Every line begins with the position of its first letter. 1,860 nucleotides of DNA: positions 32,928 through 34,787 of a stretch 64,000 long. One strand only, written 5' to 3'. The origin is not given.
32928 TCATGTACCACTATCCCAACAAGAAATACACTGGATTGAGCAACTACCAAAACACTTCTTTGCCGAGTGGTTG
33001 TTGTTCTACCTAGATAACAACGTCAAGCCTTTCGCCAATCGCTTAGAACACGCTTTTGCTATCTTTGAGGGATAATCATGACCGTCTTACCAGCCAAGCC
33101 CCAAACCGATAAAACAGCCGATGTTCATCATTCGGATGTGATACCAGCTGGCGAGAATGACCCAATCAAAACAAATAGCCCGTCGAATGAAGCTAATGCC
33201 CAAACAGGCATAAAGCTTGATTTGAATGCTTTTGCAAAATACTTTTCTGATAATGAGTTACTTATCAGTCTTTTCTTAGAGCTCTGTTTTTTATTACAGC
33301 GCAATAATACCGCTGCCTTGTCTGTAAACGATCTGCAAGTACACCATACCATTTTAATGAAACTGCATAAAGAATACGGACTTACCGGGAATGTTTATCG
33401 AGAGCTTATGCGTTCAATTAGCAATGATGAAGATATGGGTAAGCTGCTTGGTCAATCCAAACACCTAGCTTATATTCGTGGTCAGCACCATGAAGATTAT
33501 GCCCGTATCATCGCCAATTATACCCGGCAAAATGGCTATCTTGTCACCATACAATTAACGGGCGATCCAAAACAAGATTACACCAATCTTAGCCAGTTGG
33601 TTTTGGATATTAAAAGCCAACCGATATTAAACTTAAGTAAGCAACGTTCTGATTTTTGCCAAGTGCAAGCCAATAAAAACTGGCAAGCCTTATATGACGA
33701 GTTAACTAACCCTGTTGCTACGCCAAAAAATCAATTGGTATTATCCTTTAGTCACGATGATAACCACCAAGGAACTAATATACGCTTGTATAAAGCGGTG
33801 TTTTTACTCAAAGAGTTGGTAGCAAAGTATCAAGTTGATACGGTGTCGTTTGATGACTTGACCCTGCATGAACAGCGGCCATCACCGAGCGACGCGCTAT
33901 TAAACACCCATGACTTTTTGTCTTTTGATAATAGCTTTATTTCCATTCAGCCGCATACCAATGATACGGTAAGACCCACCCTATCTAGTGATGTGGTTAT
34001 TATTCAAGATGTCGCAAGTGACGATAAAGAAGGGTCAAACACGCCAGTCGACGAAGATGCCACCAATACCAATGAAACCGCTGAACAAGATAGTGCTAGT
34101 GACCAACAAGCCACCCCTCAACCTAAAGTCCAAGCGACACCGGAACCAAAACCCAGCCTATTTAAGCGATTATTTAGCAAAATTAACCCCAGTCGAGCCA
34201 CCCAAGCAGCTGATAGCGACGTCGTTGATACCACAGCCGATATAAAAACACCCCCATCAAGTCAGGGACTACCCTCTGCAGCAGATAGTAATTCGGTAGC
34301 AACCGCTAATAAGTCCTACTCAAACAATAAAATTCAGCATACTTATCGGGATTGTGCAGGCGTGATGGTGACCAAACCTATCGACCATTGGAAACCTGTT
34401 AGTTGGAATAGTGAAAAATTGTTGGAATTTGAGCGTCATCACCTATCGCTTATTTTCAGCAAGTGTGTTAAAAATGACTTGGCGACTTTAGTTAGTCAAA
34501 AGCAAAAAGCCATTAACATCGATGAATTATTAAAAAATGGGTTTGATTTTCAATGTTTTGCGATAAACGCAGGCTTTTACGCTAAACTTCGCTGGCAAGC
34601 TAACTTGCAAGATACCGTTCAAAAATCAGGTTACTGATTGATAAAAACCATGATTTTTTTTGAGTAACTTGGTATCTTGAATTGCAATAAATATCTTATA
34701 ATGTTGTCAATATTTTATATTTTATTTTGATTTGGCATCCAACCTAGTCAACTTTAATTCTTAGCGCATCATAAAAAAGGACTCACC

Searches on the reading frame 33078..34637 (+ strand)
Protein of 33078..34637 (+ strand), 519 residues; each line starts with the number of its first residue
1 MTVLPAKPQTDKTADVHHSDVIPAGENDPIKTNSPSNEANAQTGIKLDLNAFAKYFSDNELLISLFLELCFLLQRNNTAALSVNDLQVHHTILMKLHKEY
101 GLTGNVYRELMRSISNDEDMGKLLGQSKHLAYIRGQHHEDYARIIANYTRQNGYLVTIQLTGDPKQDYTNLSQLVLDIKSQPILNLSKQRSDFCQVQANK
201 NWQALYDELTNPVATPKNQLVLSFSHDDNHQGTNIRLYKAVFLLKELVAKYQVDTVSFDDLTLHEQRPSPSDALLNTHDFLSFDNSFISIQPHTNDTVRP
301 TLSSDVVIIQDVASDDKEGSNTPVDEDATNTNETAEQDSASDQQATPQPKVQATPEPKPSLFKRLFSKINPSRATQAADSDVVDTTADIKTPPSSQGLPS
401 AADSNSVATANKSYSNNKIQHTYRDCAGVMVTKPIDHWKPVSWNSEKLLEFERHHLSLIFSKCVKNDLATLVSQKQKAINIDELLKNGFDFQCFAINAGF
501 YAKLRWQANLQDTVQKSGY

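Call 6: search_protein_families(library=pfam, proteins=[window:33078-34637:+], max_evalue=0.01)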
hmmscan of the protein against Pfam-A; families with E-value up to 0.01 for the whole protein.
window:33078-34637:+ (519 aa): 0 families

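Call 31: search_protein_families(library=ncbifam, proteins=[window:33078-34637:+], max_evalue=0.1)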
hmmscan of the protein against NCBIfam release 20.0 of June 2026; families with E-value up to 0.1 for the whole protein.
window:33078-34637:+ (519 aa): 1 family
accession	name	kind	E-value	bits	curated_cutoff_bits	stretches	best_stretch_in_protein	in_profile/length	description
NF005846.3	PRK07764.1-6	equivalog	0.061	12.4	625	1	316-486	441-613/628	DNA polymerase III subunit gamma and tau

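Call 45: search_protein_families(library=phrogs, proteins=[window:33078-34637:+], max_evalue=0.01)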
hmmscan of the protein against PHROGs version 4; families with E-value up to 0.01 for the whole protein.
window:33078-34637:+ (519 aa): 0 families

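Call 58: search_protein_families(library=padloc, proteins=[window:33078-34637:+], max_evalue=0.01)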
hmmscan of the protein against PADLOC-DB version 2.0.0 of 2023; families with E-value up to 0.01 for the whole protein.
window:33078-34637:+ (519 aa): 0 families
